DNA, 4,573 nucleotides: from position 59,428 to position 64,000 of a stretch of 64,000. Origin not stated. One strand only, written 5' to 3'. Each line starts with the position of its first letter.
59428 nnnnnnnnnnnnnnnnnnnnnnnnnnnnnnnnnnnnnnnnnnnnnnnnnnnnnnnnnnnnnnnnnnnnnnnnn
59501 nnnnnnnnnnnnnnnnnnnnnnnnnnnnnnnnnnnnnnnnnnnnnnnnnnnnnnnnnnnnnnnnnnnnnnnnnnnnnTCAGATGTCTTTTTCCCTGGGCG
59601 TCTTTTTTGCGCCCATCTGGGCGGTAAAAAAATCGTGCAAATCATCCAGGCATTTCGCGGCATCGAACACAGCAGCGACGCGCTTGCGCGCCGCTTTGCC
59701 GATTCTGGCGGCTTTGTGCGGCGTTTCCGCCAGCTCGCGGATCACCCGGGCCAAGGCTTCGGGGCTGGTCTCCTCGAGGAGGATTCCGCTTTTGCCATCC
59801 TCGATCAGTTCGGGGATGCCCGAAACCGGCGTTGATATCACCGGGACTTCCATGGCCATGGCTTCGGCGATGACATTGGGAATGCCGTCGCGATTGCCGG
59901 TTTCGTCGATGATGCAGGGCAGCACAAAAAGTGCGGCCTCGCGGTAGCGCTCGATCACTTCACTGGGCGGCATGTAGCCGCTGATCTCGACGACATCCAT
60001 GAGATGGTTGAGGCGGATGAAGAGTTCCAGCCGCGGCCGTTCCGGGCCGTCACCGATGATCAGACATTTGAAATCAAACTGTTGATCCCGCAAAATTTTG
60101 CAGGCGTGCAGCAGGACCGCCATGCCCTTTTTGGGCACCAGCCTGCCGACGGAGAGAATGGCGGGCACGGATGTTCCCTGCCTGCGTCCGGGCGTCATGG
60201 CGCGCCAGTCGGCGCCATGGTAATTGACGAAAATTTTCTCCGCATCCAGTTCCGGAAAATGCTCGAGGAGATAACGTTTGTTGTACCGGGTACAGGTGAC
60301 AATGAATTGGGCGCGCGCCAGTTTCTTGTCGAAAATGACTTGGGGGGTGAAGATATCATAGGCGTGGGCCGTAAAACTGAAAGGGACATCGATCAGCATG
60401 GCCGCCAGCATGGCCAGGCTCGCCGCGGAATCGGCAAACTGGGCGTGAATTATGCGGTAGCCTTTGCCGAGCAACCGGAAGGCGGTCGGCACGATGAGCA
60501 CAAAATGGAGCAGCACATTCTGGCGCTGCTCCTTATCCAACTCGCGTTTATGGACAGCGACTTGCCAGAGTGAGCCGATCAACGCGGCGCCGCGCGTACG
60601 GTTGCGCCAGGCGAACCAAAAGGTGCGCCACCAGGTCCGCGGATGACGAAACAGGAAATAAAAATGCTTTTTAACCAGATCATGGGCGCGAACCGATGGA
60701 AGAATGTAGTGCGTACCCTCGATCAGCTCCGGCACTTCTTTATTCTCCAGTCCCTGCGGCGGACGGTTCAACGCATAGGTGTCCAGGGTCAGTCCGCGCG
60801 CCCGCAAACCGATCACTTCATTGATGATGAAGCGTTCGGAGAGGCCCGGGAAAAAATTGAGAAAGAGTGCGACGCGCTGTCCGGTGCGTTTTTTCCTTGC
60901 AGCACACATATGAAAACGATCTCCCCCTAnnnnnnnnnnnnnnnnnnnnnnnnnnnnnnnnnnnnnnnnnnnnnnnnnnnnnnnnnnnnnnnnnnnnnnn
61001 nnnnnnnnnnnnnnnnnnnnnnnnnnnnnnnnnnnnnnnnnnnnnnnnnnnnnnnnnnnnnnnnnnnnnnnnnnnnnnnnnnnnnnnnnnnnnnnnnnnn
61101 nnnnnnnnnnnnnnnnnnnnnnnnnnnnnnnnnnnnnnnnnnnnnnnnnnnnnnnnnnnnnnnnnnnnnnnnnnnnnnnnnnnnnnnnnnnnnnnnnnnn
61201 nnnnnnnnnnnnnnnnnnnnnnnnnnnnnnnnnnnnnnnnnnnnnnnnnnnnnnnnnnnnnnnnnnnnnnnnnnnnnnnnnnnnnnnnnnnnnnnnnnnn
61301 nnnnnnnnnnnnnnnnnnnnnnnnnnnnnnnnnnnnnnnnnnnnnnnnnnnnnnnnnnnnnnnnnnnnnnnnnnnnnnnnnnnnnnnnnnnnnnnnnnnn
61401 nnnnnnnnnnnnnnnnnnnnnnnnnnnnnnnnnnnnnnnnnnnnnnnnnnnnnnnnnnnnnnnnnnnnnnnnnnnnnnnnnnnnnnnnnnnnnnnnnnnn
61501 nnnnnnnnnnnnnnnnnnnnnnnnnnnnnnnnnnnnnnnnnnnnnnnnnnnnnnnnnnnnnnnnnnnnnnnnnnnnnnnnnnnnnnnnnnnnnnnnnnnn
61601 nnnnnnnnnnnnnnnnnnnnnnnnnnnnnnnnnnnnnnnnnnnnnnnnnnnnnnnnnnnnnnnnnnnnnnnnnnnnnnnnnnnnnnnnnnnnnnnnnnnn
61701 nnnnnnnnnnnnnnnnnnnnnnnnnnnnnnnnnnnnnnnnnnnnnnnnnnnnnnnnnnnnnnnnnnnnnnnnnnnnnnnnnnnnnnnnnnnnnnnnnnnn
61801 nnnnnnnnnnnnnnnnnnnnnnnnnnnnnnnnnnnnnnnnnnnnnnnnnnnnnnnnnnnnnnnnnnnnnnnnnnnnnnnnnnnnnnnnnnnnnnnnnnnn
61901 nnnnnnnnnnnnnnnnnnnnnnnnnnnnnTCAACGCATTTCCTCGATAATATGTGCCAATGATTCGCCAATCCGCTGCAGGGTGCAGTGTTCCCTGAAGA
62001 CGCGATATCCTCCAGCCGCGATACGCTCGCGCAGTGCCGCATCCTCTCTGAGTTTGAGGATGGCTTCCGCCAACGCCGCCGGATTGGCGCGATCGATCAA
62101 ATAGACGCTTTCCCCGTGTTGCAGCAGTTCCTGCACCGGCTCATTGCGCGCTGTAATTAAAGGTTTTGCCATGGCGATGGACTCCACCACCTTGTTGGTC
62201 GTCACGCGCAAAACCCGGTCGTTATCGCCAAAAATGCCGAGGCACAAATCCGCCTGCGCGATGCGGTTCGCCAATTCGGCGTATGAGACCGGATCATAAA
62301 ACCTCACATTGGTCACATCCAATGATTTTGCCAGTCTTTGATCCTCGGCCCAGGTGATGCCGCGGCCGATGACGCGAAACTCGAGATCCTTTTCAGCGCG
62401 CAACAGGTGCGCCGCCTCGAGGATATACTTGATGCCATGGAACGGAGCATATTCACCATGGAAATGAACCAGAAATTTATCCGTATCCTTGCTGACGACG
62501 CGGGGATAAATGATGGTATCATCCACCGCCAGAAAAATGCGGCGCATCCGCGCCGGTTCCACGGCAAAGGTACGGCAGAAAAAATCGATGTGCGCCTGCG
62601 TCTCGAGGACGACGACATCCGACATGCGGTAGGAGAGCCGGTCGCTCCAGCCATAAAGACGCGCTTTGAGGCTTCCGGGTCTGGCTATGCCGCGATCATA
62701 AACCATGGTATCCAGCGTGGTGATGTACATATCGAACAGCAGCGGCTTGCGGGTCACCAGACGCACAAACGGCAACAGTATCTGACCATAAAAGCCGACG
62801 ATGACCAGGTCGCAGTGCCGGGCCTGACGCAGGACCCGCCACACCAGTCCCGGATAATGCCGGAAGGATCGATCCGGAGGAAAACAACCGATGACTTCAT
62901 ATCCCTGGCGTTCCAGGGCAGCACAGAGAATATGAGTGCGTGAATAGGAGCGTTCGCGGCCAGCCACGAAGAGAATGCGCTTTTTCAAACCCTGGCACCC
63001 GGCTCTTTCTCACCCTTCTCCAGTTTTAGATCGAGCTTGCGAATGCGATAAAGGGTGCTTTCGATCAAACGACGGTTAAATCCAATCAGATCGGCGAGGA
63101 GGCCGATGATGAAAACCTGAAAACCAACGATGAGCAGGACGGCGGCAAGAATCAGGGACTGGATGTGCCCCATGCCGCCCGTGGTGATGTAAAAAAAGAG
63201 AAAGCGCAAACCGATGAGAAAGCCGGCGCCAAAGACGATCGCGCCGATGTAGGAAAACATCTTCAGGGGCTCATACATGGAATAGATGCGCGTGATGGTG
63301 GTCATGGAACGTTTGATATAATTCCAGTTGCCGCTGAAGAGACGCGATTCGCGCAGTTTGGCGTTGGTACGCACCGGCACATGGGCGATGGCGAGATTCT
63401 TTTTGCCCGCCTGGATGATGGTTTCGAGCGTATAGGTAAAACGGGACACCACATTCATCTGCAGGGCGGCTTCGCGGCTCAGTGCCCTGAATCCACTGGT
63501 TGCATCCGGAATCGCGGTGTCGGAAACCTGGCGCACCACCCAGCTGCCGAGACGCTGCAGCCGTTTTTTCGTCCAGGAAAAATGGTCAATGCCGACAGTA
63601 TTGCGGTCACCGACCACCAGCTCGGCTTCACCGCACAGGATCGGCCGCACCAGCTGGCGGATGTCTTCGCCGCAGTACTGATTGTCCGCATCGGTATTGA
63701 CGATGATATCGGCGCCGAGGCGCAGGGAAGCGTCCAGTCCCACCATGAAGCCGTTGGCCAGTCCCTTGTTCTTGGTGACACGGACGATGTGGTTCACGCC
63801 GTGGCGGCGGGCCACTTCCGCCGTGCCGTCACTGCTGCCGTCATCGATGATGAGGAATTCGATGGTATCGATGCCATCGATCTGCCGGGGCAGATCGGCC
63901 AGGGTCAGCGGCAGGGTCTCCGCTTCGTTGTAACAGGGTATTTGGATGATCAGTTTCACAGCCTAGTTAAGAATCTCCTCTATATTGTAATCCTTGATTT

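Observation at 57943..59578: GT2 sugar-lipid synthase coupled to a YdjC/NaxD-type deacetylase: likely source of a polyprenyl-P-aminosugar donor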

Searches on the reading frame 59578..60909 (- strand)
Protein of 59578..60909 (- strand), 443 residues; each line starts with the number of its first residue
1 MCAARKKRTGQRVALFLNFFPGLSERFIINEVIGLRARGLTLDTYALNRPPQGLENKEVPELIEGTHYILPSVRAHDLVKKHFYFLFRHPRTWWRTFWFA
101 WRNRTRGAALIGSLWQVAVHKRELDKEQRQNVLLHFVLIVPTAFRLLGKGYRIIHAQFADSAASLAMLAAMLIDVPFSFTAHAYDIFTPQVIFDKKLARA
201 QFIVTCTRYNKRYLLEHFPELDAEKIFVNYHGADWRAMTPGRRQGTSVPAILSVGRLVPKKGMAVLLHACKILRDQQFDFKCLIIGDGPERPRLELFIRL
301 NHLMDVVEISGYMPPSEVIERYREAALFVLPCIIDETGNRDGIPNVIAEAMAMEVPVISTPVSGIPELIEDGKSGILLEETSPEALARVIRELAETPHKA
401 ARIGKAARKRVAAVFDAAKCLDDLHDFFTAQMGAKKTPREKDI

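Call 5: search_protein_families(library=pfam, proteins=[window:59578-60909:-], max_evalue=0.001)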
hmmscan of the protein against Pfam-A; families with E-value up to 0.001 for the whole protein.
window:59578-60909:- (443 aa): 6 families
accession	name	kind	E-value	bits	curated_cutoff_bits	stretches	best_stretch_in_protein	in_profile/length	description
PF00534.26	Glycos_transf_1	-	1.2e-36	126.3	26.4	1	249-410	16-172/172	Glycosyl transferases group 1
PF13692.12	Glyco_trans_1_4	-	6.9e-34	117.6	27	1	249-395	2-141/142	Glycosyl transferases group 1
PF13524.12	Glyco_trans_1_2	-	2.2e-11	44.3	25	1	278-425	13-143/144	Glycosyl transferase-like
PF13439.12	Glyco_transf_4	-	5.1e-08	33.6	28.5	1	135-234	59-167/170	Glycosyltransferase Family 4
PF20706.3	GT4-conflict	-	3.6e-05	23.4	26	1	240-432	189-380/385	Family 4 Glycosyltransferase in conflict systems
PF13579.12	Glyco_trans_4_4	-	0.00033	21.5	29.7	0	133-228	53-154/158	Glycosyl transferase 4-like domain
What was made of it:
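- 59578..60909 (-): GT4 glycosyltransferase (EpsE/WcaL-like) directly upstream of YdjC, the rival candidate partner. Pfam Glycos_transf_1 (call 5).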

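Call 7: search_protein_families(library=ncbifam, proteins=[window:59578-60909:-], max_evalue=0.001)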
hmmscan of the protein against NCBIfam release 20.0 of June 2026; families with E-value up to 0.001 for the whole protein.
window:59578-60909:- (443 aa): 31 families (the best 25 are shown)
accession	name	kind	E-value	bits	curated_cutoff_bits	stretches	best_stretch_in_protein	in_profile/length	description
NF041876.1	EPS_EpsE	equivalog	5.1e-50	170.8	400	1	16-419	4-384/389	exopolysaccharide biosynthesis GT4 family glycosyltransferase EpsE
TIGR04005.1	wcaL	equivalog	1.4e-37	129.6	537.6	1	223-420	196-395/406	colanic acid biosynthesis glycosyltransferase WcaL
TIGR03088.1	stp2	hypoth_equivalog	1.5e-26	93.3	409.05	1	247-428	193-370/374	TIGR03088 family PEP-CTERM/XrtA system glycosyltransferase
TIGR02149.1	glgA_Coryne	subfamily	3.9e-23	82.2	302.4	1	167-418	99-377/391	glycogen synthase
NF047684.1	TeichurnBiosyTuaC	equivalog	2.7e-22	79.2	550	1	251-428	222-386/391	teichuronic acid biosynthesis protein TuaC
TIGR03449.1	mycothiol_MshA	equivalog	8.1e-19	67.8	462.5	1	197-430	162-402/406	D-inositol-3-phosphate glycosyltransferase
TIGR03999.1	thiol_BshA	equivalog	4.4e-18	65.4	273.7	1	276-429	226-371/375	N-acetyl-alpha-D-glucosaminyl L-malate synthase BshA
TIGR04063.1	stp3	hypoth_equivalog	1.7e-14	53.6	442.05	1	255-413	220-377/397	TIGR04063 family PEP-CTERM/XrtA system glycosyltransferase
NF038295.1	EPS_HpsP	equivalog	1.8e-14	53.5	550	1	246-415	205-371/388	hormogonium polysaccharide biosynthesis glycosyltransferase HpsP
NF038298.1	EPS_HpsO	equivalog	2.8e-14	52.7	575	1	253-428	206-384/388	hormogonium polysaccharide biosynthesis glycosyltransferase HpsO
NF038229.1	Glyco4_Geo_Pelo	equivalog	2.2e-12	46.7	400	1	153-428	58-333/338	GPMC system family 4 glycosyltransferase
NF053787.1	GlcN_PG_synth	equivalog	2.8e-12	46.1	480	1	251-429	200-357/361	N-acetylglucosaminyl phosphatidylglycerol synthase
NF050063.1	ProtGlycPglJ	equivalog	3.2e-12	46.4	500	1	190-425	135-360/363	N-acetylgalactosamine-N,N'-diacetylbacillosaminyl-diphospho-undecaprenol 4-alpha-N-acetylgalactosaminyltransferase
NF041879.1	EPS_EpsH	equivalog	5.6e-12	45.1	800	1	199-437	189-422/431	exopolysaccharide biosynthesis glycosyltransferase EpsH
NF012028.0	PRK15484.1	subfamily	3e-10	39.7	618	1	250-411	195-358/380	lipopolysaccharide N-acetylglucosaminyltransferase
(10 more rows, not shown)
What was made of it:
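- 59578..60909 (-): NCBIfam EpsE 171 bits, below cutoff (call 7).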

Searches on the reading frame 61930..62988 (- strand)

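Call 5: search_protein_families(library=pfam, proteins=[window:61930-62988:-], max_evalue=0.001)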
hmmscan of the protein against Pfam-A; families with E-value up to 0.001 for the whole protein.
window:61930-62988:- (352 aa): 5 families
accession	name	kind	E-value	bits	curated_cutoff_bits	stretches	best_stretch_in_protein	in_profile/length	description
PF13692.12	Glyco_trans_1_4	-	9.8e-17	62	27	1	174-316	4-142/142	Glycosyl transferases group 1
PF00534.26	Glycos_transf_1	-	2.6e-15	56.8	26.4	1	163-328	7-170/172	Glycosyl transferases group 1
PF13524.12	Glyco_trans_1_2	-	1.6e-13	51.3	25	1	196-341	9-140/144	Glycosyl transferase-like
PF13579.12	Glyco_trans_4_4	-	7.8e-05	23.5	29.7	1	25-151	35-155/158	Glycosyl transferase 4-like domain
PF13439.12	Glyco_transf_4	-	0.00029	21.4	28.5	0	31-157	42-168/170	Glycosyltransferase Family 4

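Call 7: search_protein_families(library=ncbifam, proteins=[window:61930-62988:-], max_evalue=0.001)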
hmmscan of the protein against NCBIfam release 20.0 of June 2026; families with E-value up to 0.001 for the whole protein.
window:61930-62988:- (352 aa): 9 families
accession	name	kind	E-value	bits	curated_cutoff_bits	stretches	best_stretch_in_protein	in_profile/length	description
NF007640.0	PRK10307.1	subfamily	1.6e-10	40.5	276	1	168-344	226-400/411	WcaI family glycosyltransferase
NF041876.1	EPS_EpsE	equivalog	2.5e-09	36.9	400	1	173-329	216-374/389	exopolysaccharide biosynthesis GT4 family glycosyltransferase EpsE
TIGR04063.1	stp3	hypoth_equivalog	9.6e-08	31.3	442.05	1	171-334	213-378/397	TIGR04063 family PEP-CTERM/XrtA system glycosyltransferase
NF038229.1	Glyco4_Geo_Pelo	equivalog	2.3e-06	26.8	400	1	180-350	170-335/338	GPMC system family 4 glycosyltransferase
TIGR03449.1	mycothiol_MshA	equivalog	3.3e-06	26.2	462.5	1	124-329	166-382/406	D-inositol-3-phosphate glycosyltransferase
TIGR03088.1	stp2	hypoth_equivalog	1.5e-05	24.3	409.05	1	263-347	285-369/374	TIGR03088 family PEP-CTERM/XrtA system glycosyltransferase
TIGR03999.1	thiol_BshA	equivalog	0.0002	20.4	273.7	1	161-332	190-354/375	N-acetyl-alpha-D-glucosaminyl L-malate synthase BshA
TIGR03087.1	stp1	hypoth_equivalog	0.00028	20.2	316.65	0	259-347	307-393/397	TIGR03087 family PEP-CTERM/XrtA system glycosyltransferase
TIGR04007.1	wcaI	equivalog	0.00033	19.4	800.45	1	163-280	223-339/407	colanic acid biosynthesis glycosyltransferase WcaI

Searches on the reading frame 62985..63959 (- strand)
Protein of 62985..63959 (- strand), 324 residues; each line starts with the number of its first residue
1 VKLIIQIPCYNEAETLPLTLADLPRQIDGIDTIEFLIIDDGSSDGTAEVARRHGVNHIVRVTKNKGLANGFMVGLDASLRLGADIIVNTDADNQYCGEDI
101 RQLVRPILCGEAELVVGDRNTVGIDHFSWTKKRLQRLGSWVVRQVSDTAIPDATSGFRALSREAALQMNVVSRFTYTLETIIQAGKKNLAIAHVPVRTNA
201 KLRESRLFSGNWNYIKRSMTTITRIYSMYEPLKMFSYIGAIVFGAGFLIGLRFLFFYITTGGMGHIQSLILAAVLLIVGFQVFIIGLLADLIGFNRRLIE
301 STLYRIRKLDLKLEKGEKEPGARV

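Call 5: search_protein_families(library=pfam, proteins=[window:62985-63959:-], max_evalue=0.001)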
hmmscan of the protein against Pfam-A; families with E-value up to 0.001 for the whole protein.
window:62985-63959:- (324 aa): 1 family
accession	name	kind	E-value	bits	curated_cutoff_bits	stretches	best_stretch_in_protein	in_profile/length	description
PF00535.33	Glycos_transf_2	-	8.6e-22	78.3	23.3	1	7-165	4-164/168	Glycosyl transferase family 2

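Call 7: search_protein_families(library=ncbifam, proteins=[window:62985-63959:-], max_evalue=0.001)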
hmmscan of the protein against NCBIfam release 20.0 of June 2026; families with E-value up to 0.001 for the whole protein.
window:62985-63959:- (324 aa): 15 families
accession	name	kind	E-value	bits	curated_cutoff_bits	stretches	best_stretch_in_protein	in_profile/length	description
TIGR04182.1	glyco_TIGR04182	equivalog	4.2e-36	124.8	325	1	4-296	3-286/293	S-layer glycoprotein N-glycosyltransferase AglJ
NF007986.1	PRK10714.1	equivalog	9.4e-18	64.3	529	1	2-293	7-294/316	undecaprenyl-phosphate 4-deoxy-4-formamido-L-arabinose transferase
NF058614.1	PPMAGASynPpgS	equivalog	3.9e-17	62.4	370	1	5-196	4-194/226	polyprenyl-phospho-N-acetylgalactosaminyl synthase PpgS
NF047588.1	GlcsyltransPgfSStrep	equivalog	1.5e-14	53.9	500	1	1-293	1-288/308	glycosyltransferase PgfS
NF041391.1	DPhHxTase_Halo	equivalog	1e-13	50.8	375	1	9-207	3-192/213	dolichyl-phosphate hexose transferase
TIGR04283.1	glyco_like_mftF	equivalog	5.2e-08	32.8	182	1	5-65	3-60/221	TIGR04283 family arsenosugar biosynthesis glycosyltransferase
TIGR03937.1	PgaC_IcaA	equivalog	9.7e-08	31.4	422.3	1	5-93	49-136/407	poly-beta-1,6-N-acetyl-D-glucosamine synthase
NF041875.1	EPS_EpsD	equivalog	2.5e-07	30.4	370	1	5-94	3-91/325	exopolysaccharide biosynthesis glycosyltransferase EpsD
TIGR03469.1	HpnB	hypoth_equivalog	1.4e-05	24.3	379.25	1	5-113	48-166/386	hopene-associated glycosyltransferase HpnB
NF010496.0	PRK13915.1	equivalog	3.1e-05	23.2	262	1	5-111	35-146/307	glucosyl-3-phosphoglycerate synthase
NF041865.1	EpsU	equivalog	0.00019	20.6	700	1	3-100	41-140/394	exopolysaccharide biosynthesis GT2 family glycosyltransferase EpsU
NF007482.0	PRK10073.1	equivalog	0.00037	19.6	423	1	2-66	7-72/334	glycosyltransferase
NF050113.1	gal_furan_GlfT1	equivalog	0.00047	19.6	330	1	13-100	11-97/290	galactofuranosyltransferase GlfT1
NF038302.1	EPS_HpsE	equivalog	0.00049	19.2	300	1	2-54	2-55/307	hormogonium polysaccharide biosynthesis glycosyltransferase HpsE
TIGR01556.1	rhamnosyltran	subfamily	0.00067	18.9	200.55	0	32-98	21-89/281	rhamnosyltransferase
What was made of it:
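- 62985..63959 (-): GT2 with two C-terminal TM helices ('GT2L', AglJ/ArnC/GtrB-type), a second polyprenyl-phosphate sugar synthase and alternative partner of YdjC. NCBIfam AglJ 125 bits and ArnC 64 bits, both below cutoff (call 7).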
